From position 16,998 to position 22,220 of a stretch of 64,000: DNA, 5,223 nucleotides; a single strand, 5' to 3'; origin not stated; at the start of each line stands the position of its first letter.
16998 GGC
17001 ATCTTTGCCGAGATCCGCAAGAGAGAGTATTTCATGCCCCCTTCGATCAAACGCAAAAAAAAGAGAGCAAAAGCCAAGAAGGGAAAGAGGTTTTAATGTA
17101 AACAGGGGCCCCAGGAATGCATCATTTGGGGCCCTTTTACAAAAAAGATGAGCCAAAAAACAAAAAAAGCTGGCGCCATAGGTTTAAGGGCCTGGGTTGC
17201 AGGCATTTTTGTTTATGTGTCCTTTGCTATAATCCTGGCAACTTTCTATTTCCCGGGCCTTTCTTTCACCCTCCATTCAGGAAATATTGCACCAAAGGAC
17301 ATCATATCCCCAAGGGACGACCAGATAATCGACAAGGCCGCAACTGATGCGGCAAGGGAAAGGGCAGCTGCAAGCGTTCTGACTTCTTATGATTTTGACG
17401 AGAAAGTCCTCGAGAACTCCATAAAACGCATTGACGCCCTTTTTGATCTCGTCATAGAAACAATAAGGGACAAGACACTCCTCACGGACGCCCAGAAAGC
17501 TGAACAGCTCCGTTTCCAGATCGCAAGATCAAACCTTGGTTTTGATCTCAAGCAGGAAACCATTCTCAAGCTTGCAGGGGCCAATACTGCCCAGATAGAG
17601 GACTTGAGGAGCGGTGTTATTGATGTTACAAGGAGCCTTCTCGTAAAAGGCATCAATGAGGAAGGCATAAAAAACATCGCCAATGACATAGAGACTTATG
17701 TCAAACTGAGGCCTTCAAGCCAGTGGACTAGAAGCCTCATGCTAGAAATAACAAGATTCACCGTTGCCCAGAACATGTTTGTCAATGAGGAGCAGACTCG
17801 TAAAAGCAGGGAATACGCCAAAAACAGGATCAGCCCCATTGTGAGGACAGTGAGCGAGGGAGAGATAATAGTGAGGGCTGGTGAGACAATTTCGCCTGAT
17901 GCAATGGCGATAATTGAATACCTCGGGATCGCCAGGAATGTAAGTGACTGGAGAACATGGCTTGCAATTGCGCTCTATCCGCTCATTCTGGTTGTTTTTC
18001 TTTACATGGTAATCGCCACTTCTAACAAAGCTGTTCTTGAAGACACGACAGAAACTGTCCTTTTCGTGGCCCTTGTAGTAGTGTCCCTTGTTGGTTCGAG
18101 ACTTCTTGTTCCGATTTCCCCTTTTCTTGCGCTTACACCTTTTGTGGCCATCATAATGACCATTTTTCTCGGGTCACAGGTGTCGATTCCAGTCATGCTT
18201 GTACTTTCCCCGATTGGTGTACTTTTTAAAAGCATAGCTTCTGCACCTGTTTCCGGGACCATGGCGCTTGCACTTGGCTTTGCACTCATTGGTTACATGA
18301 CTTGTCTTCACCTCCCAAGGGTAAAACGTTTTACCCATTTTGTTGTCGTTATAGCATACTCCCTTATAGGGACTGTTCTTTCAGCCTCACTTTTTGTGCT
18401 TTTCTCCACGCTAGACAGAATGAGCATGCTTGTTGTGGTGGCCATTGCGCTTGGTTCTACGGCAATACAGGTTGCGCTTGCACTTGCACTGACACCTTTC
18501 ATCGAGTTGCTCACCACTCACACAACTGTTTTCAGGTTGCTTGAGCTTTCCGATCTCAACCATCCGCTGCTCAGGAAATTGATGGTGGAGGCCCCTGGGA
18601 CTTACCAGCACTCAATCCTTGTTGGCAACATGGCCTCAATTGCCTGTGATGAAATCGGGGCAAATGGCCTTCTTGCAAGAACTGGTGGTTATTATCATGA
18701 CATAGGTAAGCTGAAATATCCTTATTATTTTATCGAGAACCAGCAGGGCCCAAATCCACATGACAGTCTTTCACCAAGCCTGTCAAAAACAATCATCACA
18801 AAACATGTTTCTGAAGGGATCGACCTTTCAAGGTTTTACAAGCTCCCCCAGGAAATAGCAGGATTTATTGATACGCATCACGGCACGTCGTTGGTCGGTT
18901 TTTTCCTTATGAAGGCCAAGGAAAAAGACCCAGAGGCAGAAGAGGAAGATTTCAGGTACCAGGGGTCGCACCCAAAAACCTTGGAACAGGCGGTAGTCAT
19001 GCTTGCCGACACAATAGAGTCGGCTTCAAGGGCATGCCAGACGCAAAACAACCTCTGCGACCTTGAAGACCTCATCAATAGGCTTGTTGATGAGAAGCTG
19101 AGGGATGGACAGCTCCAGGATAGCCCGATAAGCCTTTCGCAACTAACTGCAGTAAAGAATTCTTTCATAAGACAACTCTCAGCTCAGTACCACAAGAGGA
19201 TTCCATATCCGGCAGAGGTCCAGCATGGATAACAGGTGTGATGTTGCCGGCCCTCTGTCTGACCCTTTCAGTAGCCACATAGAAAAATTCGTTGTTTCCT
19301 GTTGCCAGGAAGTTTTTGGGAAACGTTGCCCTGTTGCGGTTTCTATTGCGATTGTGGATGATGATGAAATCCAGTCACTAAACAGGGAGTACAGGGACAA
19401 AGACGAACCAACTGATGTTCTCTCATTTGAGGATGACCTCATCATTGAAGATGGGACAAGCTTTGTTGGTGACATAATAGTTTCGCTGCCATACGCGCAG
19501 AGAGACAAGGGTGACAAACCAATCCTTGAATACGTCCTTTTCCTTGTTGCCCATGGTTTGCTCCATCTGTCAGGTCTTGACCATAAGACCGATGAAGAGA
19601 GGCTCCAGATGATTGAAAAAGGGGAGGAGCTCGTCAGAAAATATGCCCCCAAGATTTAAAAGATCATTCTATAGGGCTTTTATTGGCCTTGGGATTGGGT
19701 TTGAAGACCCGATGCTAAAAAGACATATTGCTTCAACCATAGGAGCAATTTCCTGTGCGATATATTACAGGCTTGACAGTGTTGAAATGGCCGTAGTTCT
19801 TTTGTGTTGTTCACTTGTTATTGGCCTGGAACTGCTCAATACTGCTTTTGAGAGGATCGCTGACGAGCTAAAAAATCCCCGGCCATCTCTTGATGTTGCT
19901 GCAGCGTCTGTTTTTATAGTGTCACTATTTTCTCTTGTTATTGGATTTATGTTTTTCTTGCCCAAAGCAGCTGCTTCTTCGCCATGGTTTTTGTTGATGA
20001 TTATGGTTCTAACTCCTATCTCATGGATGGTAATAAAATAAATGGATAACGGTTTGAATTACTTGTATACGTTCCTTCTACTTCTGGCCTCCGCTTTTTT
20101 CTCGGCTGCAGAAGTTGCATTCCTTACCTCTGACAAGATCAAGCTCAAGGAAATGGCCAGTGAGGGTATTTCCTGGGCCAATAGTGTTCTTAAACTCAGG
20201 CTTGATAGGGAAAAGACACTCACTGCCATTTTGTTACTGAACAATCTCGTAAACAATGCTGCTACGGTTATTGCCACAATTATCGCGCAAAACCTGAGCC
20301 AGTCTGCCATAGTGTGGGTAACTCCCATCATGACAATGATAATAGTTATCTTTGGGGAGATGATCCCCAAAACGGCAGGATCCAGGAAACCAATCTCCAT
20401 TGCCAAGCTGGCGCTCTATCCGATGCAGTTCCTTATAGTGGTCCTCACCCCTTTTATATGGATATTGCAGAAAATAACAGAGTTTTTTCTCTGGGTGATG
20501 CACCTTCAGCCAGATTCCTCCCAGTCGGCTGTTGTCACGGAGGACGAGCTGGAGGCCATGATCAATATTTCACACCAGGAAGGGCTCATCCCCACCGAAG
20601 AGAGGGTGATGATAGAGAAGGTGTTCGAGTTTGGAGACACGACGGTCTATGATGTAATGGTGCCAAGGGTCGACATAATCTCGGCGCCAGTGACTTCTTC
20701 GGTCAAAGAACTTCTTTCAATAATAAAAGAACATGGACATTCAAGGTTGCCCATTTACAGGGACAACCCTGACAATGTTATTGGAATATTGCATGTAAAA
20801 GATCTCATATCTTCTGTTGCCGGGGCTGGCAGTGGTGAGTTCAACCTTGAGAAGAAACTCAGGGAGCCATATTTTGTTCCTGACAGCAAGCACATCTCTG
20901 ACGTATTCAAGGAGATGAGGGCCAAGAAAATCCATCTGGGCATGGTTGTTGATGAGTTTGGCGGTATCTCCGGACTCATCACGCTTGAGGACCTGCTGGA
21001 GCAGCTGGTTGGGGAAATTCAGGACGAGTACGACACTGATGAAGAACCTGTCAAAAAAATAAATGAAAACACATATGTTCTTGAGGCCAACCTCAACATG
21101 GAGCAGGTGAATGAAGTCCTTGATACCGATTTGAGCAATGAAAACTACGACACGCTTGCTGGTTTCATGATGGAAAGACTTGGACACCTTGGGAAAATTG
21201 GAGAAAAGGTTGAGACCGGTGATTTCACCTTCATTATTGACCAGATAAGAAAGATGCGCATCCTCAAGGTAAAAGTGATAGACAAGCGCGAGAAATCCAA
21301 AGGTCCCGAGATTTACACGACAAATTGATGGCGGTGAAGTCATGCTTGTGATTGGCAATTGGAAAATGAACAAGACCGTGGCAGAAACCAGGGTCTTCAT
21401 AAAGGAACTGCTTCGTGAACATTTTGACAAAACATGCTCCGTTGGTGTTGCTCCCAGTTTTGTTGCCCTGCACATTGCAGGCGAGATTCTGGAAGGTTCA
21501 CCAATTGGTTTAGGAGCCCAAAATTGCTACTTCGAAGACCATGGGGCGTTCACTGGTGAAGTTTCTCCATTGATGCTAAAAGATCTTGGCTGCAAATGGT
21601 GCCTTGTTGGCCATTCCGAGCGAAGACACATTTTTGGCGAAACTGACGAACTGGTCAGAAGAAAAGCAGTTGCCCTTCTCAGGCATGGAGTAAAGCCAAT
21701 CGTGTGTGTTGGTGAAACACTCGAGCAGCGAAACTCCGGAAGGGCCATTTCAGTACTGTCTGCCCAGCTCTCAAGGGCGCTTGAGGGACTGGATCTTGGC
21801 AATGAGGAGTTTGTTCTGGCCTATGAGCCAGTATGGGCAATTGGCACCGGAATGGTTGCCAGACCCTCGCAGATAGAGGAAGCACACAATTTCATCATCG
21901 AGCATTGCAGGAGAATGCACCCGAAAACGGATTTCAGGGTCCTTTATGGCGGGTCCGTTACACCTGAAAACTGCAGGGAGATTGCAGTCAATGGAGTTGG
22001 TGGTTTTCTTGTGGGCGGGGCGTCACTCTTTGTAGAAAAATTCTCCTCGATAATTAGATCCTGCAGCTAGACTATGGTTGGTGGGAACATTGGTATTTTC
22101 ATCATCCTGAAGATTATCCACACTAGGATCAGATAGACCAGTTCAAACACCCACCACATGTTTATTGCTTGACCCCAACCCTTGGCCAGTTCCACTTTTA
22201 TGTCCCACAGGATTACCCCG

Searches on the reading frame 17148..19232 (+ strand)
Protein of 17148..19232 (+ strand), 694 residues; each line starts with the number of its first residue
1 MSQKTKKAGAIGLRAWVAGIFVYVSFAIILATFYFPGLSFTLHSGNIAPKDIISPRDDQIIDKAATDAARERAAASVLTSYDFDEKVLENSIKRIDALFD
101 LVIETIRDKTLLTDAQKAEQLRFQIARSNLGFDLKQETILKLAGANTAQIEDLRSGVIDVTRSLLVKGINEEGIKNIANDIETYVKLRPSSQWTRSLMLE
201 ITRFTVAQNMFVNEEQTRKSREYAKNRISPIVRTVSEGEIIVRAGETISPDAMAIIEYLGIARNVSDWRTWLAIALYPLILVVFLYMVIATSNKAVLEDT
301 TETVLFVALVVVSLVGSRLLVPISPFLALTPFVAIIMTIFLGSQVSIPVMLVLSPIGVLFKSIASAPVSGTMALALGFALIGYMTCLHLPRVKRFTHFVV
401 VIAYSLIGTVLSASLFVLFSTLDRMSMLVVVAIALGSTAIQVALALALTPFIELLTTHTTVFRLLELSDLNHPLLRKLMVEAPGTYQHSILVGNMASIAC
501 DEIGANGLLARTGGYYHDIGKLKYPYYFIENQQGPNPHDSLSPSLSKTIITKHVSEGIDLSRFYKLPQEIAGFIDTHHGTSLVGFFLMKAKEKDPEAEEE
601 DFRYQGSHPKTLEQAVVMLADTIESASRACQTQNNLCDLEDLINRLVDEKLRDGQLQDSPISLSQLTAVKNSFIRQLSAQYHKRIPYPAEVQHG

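Call 40: search_protein_families(library=pfam, proteins=[window:17148-19232:+], max_evalue=0.0001)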
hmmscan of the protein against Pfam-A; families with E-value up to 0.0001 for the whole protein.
window:17148-19232:+ (694 aa): 3 families
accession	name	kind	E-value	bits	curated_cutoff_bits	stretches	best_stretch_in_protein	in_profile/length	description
PF07697.16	7TMR-HDED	-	2.5e-42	145.8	27.6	1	45-262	3-223/224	7TM-HD extracellular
PF01966.28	HD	-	1.6e-11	45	22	1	485-624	1-114/116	HD domain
PF07698.17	7TM-7TMR_HD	-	1.2e-06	29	29.4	1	268-460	1-190/190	7TM receptor with intracellular HD hydrolase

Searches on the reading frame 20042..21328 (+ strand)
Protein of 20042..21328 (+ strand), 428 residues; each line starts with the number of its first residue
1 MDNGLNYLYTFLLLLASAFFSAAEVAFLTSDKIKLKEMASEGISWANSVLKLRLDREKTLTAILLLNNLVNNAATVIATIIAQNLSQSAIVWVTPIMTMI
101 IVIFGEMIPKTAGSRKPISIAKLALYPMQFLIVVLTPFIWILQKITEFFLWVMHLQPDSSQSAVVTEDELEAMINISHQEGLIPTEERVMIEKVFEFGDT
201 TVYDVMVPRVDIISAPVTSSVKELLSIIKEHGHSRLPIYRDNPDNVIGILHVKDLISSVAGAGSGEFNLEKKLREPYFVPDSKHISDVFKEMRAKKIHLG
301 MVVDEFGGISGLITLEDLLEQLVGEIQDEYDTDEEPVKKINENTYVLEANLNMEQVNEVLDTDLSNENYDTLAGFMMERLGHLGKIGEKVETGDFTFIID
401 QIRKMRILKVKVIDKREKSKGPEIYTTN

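Call 40: search_protein_families(library=pfam, proteins=[window:20042-21328:+], max_evalue=0.0001)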
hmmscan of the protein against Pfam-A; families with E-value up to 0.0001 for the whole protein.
window:20042-21328:+ (428 aa): 3 families
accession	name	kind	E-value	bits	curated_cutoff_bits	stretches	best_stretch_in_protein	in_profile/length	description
PF01595.25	CNNM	-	8.1e-46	156.4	28.4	1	10-187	3-181/181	Cyclin M transmembrane N-terminal domain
PF03471.22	CorC_HlyC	-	2.6e-20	72.7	27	1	339-412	2-77/81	Transporter associated domain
PF00571.33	CBS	-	7.8e-20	71.4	24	2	202-260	1-56/57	CBS domain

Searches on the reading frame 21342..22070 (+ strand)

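Call 40: search_protein_families(library=pfam, proteins=[window:21342-22070:+], max_evalue=0.0001)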
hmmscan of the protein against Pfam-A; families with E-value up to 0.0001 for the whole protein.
window:21342-22070:+ (242 aa): 1 family
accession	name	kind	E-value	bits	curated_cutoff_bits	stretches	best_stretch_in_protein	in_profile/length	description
PF00121.24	TIM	-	4e-84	282.4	20.1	1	1-240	1-244/245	Triosephosphate isomerase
